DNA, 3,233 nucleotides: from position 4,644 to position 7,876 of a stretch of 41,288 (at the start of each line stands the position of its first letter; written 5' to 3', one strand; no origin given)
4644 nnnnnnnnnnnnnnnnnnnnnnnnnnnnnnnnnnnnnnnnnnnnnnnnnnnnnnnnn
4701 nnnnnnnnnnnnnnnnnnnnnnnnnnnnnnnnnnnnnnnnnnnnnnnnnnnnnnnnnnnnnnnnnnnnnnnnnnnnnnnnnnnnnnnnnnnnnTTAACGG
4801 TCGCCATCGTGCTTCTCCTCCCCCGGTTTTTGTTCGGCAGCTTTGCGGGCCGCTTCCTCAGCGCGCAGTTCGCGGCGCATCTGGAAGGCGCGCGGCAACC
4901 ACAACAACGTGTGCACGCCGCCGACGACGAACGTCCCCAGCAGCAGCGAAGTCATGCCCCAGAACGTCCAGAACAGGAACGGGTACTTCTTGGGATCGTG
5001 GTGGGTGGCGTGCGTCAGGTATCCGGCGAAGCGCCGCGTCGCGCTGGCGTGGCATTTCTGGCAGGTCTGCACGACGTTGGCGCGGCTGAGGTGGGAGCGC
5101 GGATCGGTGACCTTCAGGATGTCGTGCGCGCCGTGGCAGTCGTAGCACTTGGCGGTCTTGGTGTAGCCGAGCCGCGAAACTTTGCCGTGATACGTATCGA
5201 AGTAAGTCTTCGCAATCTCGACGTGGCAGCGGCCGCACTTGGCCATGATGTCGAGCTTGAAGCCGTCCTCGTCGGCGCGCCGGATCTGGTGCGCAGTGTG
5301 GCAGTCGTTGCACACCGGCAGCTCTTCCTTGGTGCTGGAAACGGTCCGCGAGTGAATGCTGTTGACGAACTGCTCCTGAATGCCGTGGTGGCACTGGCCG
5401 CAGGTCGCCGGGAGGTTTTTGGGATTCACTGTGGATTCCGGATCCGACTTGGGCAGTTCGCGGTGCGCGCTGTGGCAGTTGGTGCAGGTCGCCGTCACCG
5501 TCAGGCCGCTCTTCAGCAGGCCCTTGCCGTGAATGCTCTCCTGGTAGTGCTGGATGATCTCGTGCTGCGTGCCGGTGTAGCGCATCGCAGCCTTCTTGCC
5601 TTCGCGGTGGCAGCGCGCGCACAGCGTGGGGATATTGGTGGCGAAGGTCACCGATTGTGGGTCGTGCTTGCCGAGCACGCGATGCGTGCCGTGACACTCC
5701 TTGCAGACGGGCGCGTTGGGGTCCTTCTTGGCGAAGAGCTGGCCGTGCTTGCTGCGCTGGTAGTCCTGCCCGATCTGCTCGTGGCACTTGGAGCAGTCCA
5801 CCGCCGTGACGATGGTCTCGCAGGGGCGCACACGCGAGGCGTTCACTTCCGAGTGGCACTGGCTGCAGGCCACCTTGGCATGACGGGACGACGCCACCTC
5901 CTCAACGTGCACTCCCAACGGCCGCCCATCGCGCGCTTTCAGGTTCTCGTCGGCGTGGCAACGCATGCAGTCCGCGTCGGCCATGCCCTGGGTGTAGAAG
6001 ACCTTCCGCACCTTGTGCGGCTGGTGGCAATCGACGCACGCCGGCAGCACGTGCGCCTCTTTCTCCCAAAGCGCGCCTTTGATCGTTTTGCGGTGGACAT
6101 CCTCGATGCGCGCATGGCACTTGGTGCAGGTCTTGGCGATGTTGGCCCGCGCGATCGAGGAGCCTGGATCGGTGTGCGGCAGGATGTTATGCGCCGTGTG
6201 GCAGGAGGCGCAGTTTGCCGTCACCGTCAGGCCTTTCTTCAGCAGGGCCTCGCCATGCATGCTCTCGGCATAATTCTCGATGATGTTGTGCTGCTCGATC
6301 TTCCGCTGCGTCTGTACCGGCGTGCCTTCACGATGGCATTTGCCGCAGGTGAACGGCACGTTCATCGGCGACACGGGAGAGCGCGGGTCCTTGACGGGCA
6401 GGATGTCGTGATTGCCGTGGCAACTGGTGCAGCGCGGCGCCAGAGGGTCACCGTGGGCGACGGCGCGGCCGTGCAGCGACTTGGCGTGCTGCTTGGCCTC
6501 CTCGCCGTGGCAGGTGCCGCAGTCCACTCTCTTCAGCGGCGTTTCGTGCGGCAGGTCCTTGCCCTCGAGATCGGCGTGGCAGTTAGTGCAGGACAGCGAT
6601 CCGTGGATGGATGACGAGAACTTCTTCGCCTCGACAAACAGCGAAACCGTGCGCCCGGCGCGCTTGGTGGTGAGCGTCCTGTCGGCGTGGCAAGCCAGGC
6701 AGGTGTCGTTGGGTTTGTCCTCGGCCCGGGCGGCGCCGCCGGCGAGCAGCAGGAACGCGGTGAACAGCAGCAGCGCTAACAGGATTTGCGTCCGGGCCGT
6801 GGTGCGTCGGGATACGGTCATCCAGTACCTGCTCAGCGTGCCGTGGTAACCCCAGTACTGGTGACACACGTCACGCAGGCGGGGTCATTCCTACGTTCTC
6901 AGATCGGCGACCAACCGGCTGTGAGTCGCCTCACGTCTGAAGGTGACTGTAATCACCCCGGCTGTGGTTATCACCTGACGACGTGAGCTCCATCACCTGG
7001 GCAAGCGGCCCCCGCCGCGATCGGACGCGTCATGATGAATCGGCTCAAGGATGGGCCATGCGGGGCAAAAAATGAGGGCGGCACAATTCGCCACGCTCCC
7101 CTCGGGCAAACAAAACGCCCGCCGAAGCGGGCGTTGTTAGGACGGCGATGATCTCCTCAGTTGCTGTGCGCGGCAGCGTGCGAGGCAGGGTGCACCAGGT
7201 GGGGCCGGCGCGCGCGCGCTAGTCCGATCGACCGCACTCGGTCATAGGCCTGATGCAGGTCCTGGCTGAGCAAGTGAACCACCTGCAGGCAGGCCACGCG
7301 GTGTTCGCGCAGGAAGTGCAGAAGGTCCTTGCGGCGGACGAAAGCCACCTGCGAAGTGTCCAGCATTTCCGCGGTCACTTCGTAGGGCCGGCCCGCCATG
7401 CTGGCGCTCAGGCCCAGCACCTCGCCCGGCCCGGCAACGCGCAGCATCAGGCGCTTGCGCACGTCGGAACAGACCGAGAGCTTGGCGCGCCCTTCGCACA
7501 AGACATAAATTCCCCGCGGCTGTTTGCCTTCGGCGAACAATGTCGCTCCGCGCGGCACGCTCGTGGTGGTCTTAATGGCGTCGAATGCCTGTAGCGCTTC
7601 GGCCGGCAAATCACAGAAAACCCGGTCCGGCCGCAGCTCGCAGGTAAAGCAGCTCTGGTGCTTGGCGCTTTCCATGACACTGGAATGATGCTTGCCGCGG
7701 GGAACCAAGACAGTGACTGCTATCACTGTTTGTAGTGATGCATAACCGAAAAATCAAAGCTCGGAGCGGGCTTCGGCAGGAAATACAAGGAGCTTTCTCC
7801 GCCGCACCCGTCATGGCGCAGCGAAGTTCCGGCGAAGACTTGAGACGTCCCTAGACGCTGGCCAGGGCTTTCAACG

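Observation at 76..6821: One operon stacks an ImcH-like, a CbcL-like and a split CbcL-like quinol:cytochrome module (37 haem-c motifs, no catalytic subunit)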

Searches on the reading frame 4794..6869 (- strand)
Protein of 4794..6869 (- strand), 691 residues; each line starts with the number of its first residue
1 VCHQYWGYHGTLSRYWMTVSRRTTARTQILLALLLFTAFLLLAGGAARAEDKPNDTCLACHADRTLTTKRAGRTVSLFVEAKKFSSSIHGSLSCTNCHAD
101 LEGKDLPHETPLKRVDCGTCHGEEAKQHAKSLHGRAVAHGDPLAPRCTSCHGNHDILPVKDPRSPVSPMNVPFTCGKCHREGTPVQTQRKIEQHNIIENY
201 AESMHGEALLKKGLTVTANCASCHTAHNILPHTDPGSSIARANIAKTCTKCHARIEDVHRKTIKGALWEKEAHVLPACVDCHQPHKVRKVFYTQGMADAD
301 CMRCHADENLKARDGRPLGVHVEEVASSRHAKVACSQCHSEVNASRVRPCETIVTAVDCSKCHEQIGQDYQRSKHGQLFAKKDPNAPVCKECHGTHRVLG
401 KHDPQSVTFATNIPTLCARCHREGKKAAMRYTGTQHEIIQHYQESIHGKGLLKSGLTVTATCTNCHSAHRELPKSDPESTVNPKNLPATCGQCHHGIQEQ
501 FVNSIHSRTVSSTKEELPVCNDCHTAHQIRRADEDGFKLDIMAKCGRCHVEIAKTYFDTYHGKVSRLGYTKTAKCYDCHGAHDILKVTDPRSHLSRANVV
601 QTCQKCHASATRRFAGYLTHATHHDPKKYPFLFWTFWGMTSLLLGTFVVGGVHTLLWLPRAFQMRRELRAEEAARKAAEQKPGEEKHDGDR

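Call 4: search_protein_families(library=pfam, proteins=[window:4794-6869:-], max_evalue=0.01)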
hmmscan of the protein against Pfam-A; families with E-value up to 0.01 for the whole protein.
window:4794-6869:- (691 aa): 5 families
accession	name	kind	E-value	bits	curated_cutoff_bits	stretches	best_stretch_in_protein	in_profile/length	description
PF14522.11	Cytochrome_C7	-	2.1e-23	82.4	24.8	6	245-305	13-66/67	Cytochrome c7 and related cytochrome c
PF14537.11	Cytochrom_c3_2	-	6.2e-23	81.5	25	4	92-179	7-78/79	Cytochrome c3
PF09699.15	Paired_CXXCH_1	-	8.9e-21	73.7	20.6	1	278-308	9-39/41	Doubled CXXCH motif (Paired_CXXCH_1)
PF02085.21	Cytochrom_CIII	-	2.9e-12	47.3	22.9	1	81-179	20-101/101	Class III cytochrome C family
PF22678.1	Cytochrom_c_NrfB-like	-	2e-05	25.4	27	1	248-294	1-52/89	Cytochrome c-type protein NrfB-like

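Call 5: search_protein_families(library=ncbifam, proteins=[window:4794-6869:-], max_evalue=0.01)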
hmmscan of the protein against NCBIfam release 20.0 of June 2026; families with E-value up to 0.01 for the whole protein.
window:4794-6869:- (691 aa): 9 families
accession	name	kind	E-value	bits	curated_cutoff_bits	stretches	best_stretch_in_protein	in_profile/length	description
TIGR03508.1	decahem_SO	subfamily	9.1e-23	81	192.2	4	439-609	14-176/258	DmsE family decaheme c-type cytochrome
NF041028.1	decahem_GSU2203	exception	2.7e-15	56.4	325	2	352-529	32-186/317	GSU2203 family decaheme c-type cytochrome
NF008659.0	PRK11659.1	equivalog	1e-14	54.7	184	2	218-293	47-128/188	cytochrome c nitrite reductase pentaheme subunit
TIGR03146.1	cyt_nit_nrfB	equivalog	2.2e-08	34.5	166.6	0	298-344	11-52/145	cytochrome c nitrite reductase pentaheme subunit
NF040967.1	cytc_ExtN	equivalog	2.4e-07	30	200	1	146-253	40-138/415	selenite/tellurite reduction operon c-type cytochrome ExtN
NF040968.1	FeS_ExtO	equivalog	3.2e-07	29.5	200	1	146-253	40-138/416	selenite/tellurite reduction operon b-type cytochrome iron-sulfur cluster-binding subunit ExtO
TIGR03153.1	cytochr_NrfH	equivalog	7.4e-07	29.3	134.2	0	543-584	29-64/138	cytochrome c nitrite reductase small subunit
TIGR04257.1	nanowire_3heme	domain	1e-06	28.8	40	0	460-497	24-61/75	c(7)-type cytochrome triheme domain-containing protein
TIGR02161.1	napC_nirT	subfamily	0.00083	19.3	310.6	1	239-288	39-88/185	periplasmic nitrate (or nitrite) reductase c-type cytochrome, NapC/NirT family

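Call 76: find_homologous_proteins(query=window:4794-6821:-)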
Query window:4794-6821:- (675 aa): 7149 proteins with E <= 0.001 among 8000 candidates; the best 120 are listed.
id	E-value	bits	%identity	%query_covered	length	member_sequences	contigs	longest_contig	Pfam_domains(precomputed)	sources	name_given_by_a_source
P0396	0.0e+0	1588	100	100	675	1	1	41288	PF09699.16,PF14537.12,PF22678.2,PF02085.22,PF14522.12,PF22113.2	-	-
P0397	0.0e+0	1519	95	100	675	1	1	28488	PF09699.16,PF14537.12,PF02085.22,PF14522.12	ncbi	ncbi:MAG: cytochrome c3 family protein [Terriglobales bacterium]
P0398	0.0e+0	1512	95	100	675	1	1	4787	PF09699.16,PF14537.12,PF22678.2,PF02085.22,PF14522.12,PF22113.2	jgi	jgi:uncharacterized protein with PIN domain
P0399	0.0e+0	1510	94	100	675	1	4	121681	PF09699.16,PF14537.12,PF02085.22,PF14522.12,PF22113.2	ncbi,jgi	ncbi:MAG: cytochrome c3 family protein [Terriglobales bacterium]|jgi:uncharacterized protein with PI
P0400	0.0e+0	1503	96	93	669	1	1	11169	PF09699.16,PF14537.12,PF02085.22,PF14522.12,PF22113.2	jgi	jgi:hypothetical protein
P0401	0.0e+0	1499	94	100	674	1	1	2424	PF09699.16,PF14537.12,PF22678.2,PF02085.22,PF14522.12,PF22113.2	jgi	jgi:hypothetical protein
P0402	0.0e+0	1496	94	100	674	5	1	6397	PF09699.16,PF14537.12,PF02085.22,PF14522.12,PF22113.2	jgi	jgi:hypothetical protein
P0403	0.0e+0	1476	92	100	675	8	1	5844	PF09699.16,PF14537.12,PF22678.2,PF02085.22,PF14522.12,PF22113.2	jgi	jgi:uncharacterized protein with PIN domain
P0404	0.0e+0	1474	92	100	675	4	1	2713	PF09699.16,PF14537.12,PF02085.22,PF14522.12,PF22113.2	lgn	-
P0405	0.0e+0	1469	92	100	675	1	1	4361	PF09699.16,PF14537.12,PF22678.2,PF02085.22,PF14522.12,PF22113.2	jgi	jgi:hypothetical protein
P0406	0.0e+0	1448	92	97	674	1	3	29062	PF09699.16,PF14537.12,PF02085.22,PF14522.12,PF22113.2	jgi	jgi:uncharacterized protein with PIN domain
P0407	0.0e+0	1429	90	96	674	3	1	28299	PF09699.16,PF14537.12,PF02085.22,PF14522.12,PF22113.2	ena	-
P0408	0.0e+0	1424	90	97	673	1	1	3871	PF09699.16,PF14537.12,PF22678.2,PF02085.22,PF14522.12,PF22113.2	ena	-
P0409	0.0e+0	1420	89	100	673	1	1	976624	PF09699.16,PF14537.12,PF22678.2,PF02085.22,PF14522.12,PF22113.2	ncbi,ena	-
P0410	0.0e+0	1413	89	97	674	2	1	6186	PF09699.16,PF14537.12,PF22678.2,PF02085.22,PF14522.12,PF22113.2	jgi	jgi:uncharacterized protein with PIN domain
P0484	0.0e+0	1208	78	93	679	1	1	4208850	PF09699.16,PF14537.12,PF22678.2,PF02085.22,PF14522.12,PF22113.2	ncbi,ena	-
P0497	0.0e+0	1199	76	96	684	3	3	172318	PF09699.16,PF14537.12,PF14522.12,PF22113.2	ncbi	ncbi:MAG: hypothetical protein ACLQBK_26860 [Candidatus Sulfotelmatobacter sp.]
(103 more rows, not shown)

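Call 77: find_encoding_contigs(protein=P0484, flank=10000, max_places=2)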
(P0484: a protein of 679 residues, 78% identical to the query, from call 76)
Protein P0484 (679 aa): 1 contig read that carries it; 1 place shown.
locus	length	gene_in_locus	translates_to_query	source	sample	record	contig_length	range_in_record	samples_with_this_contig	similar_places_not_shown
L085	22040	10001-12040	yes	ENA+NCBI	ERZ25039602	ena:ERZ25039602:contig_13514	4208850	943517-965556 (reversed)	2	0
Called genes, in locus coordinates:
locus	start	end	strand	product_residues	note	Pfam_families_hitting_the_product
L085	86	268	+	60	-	-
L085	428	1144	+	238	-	PF00027:cNMP_binding, PF13545:HTH_Crp_2, PF00325:Crp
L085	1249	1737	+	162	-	PF00027:cNMP_binding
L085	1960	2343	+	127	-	-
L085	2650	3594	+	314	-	PF13435:Cytochrome_C554 (faint), PF22113:Mtrc-MtrF_II-IV_dom (faint), PF14522:Cytochrome_C7 (faint), PF22678:Cytochrom_c_NrfB-like, PF09699:Paired_CXXCH_1, PF14537:Cytochrom_c3_2 (weak), PF09699:Paired_CXXCH_1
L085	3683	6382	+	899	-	-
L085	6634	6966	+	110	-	PF00034:Cytochrom_C, PF13442:Cytochrome_CBB3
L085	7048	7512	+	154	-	PF25471:TM_PetC (weak), PF00355:Rieske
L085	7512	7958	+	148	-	PF00033:Cytochrome_B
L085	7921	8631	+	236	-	PF00033:Cytochrome_B, PF13631:Cytochrom_B_N_2, PF00032:Cytochrom_B_C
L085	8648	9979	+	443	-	PF13435:Cytochrome_C554 (faint), PF14522:Cytochrome_C7 (faint), PF22678:Cytochrom_c_NrfB-like (weak), PF09699:Paired_CXXCH_1 (faint), PF14537:Cytochrom_c3_2 (weak)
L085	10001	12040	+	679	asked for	PF02085:Cytochrom_CIII (faint), PF09699:Paired_CXXCH_1 (faint), PF14522:Cytochrome_C7 (faint), PF14537:Cytochrom_c3_2 (faint), PF22678:Cytochrom_c_NrfB-like (faint), PF22113:Mtrc-MtrF_II-IV_dom (weak)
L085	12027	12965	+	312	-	PF01292:Ni_hydr_CYTB (weak)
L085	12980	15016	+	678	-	PF09699:Paired_CXXCH_1 (faint), PF14522:Cytochrome_C7 (faint), PF14537:Cytochrom_c3_2 (faint), PF22678:Cytochrom_c_NrfB-like (faint), PF01292:Ni_hydr_CYTB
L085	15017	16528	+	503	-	PF03264:Cytochrom_NNT, PF14522:Cytochrome_C7 (faint), PF14537:Cytochrom_c3_2 (faint)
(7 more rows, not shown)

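Call 78: find_encoding_contigs(protein=P0497, flank=10000, max_places=2)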
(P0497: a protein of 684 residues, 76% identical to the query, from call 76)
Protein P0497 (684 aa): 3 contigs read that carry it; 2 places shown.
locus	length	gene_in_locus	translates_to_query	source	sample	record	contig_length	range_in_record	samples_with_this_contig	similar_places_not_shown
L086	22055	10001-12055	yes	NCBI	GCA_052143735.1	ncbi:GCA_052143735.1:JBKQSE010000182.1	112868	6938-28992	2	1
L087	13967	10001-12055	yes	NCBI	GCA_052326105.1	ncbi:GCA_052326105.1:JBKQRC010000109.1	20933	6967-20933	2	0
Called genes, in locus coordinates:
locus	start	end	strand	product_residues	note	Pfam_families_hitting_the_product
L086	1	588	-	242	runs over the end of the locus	-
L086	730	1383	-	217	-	PF00702:Hydrolase, PF13419:HAD_2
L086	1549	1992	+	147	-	-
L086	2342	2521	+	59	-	-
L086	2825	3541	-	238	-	PF00027:cNMP_binding, PF13545:HTH_Crp_2, PF00325:Crp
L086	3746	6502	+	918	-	PF02629:CoA_binding, PF13380:CoA_binding_2, PF13607:Succ_CoA_lig, PF19045:Ligase_CoA_2, PF13549:ATP-grasp_5, PF13302:Acetyltransf_3, PF00583:Acetyltransf_1 (weak), PF13508:Acetyltransf_7 (faint)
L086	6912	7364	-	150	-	PF02566:OsmC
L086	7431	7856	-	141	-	-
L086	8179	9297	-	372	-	PF04055:Radical_SAM (weak)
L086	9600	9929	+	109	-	PF00034:Cytochrom_C, PF13442:Cytochrome_CBB3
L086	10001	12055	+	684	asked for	PF09699:Paired_CXXCH_1 (faint), PF14522:Cytochrome_C7 (faint), PF14537:Cytochrom_c3_2 (faint), PF22113:Mtrc-MtrF_II-IV_dom (faint)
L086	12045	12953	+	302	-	PF01292:Ni_hydr_CYTB (weak)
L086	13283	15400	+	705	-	PF14537:Cytochrom_c3_2 (faint), PF00684:DnaJ_CXXCXGXG (faint), PF02085:Cytochrom_CIII (weak), PF09699:Paired_CXXCH_1 (faint), PF14522:Cytochrome_C7 (faint), PF14358:DUF4405 (faint), PF01292:Ni_hydr_CYTB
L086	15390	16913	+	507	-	PF03264:Cytochrom_NNT, PF14522:Cytochrome_C7 (faint), PF14537:Cytochrom_c3_2 (weak)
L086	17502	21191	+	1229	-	PF01855:POR_N, PF17147:PFOR_II, PF01558:POR, PF10371:EKR, PF12837:Fer4_6 (weak), PF12838:Fer4_7, PF13183:Fer4_8 (weak), PF13484:Fer4_16, +6 more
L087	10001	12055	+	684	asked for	PF09699:Paired_CXXCH_1 (faint), PF14522:Cytochrome_C7 (faint), PF14537:Cytochrom_c3_2 (faint), PF22113:Mtrc-MtrF_II-IV_dom (faint)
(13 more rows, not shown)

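Call 90: predict_structure(alignment_id=A2)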
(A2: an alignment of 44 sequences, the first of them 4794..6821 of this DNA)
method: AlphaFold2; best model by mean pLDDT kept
length: 675 residues; sequences in the alignment: 44
mean_pLDDT: 61.1   pTM: 0.36
mean pLDDT of the five models: 61.1, 52.8, 49.3, 45.4, 44.5
residues with pLDDT >= 90: 0; 70-90: 231; 50-70: 228; < 50: 216
segments of 3 or more residues with pLDDT < 50: 1-9, 28-34, 186-189, 191-202, 252-280, 328-332, 406-445, 477-485, 492-497, 499-539, 548-560, 563-568, 598-616, 664-675
pLDDT, mean of each block of 10 residues (from residue 1): 43 73 62 58 84 74 86 86 77 69 86 88 85 84 83 78 78 62 51 47 58 79 70 56 54 44 42 40 65 67 71 71 59 59 73 79 76 73 74 67 50 34 42 37 46 64 65 53 48 48 43 40 44 46 51 46 47 58 63 57 41 49 63 66 68 66 45 30
secondary structure, 60 per line:
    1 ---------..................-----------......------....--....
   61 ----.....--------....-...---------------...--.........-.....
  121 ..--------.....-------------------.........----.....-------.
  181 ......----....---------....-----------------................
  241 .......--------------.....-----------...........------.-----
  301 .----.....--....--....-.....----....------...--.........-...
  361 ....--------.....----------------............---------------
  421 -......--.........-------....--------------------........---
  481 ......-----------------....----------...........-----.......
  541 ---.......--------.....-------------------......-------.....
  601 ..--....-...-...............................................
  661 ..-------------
elements in order (helices of 4 or more, strands of 3 or more residues): H10-27 H39-44 E51-54 E57-60 H65-69 H78-81 H106-114 H116-122 H131-135 H155-163 H168-172 H180-186 H191-194 H204-207 H225-247 H262-266 H278-288 H306-310 H313-316 H319-322 H324-328 H333-336 H348-356 H358-364 H373-377 H394-405 H422-427 H430-438 H446-449 H470-477 H481-486 H504-507 H518-528 H534-540 H544-550 H559-563 H583-588 H596-602 H605-608 H614-662

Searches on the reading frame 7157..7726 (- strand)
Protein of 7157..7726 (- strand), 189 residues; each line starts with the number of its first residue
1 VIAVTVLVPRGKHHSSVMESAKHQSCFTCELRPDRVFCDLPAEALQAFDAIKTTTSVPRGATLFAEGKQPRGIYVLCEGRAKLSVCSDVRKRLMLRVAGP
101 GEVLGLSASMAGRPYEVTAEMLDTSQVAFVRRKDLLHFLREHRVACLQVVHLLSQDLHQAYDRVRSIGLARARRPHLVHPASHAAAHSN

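Call 4: search_protein_families(library=pfam, proteins=[window:7157-7726:-], max_evalue=0.01)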
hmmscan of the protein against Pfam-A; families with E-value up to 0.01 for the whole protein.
window:7157-7726:- (189 aa): 1 family
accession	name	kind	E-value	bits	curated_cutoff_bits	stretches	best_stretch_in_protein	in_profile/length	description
PF00027.35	cNMP_binding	-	6.5e-15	55.3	27.5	1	56-142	3-89/89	Cyclic nucleotide-binding domain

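Call 5: search_protein_families(library=ncbifam, proteins=[window:7157-7726:-], max_evalue=0.01)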
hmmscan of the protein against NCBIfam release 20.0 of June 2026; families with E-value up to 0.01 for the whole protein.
window:7157-7726:- (189 aa): 7 families
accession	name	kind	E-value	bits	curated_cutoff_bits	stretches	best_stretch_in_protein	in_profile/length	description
NF006901.0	PRK09392.1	equivalog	7.1e-07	28.8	211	1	33-160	11-137/236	transcriptional activator FtrB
NF050806.1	TransRegFixKCaul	equivalog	0.00025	20.3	300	1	53-172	24-140/215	transcriptional regulator FixK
NF050815.1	TransActFtrBCaul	equivalog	0.00038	19.8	300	1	55-139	35-118/251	transcriptional activator FtrB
NF045989.1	TransRegFnrLRhodb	equivalog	0.0014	17.9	300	1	20-160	4-141/245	transcriptional regulator FnrL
TIGR03896.1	cyc_nuc_ocin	subfamily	0.0048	16.3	161.05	1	50-157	6-117/317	bacteriocin-type transport-associated protein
NF041163.2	encap_f2b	equivalog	0.0053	15.9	400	1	26-143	68-187/450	family 2B encapsulin nanocompartment shell protein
NF052518.1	TransRegLdrP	equivalog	0.0055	16.7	300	1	58-174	5-116/195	transcriptional regulator LdrP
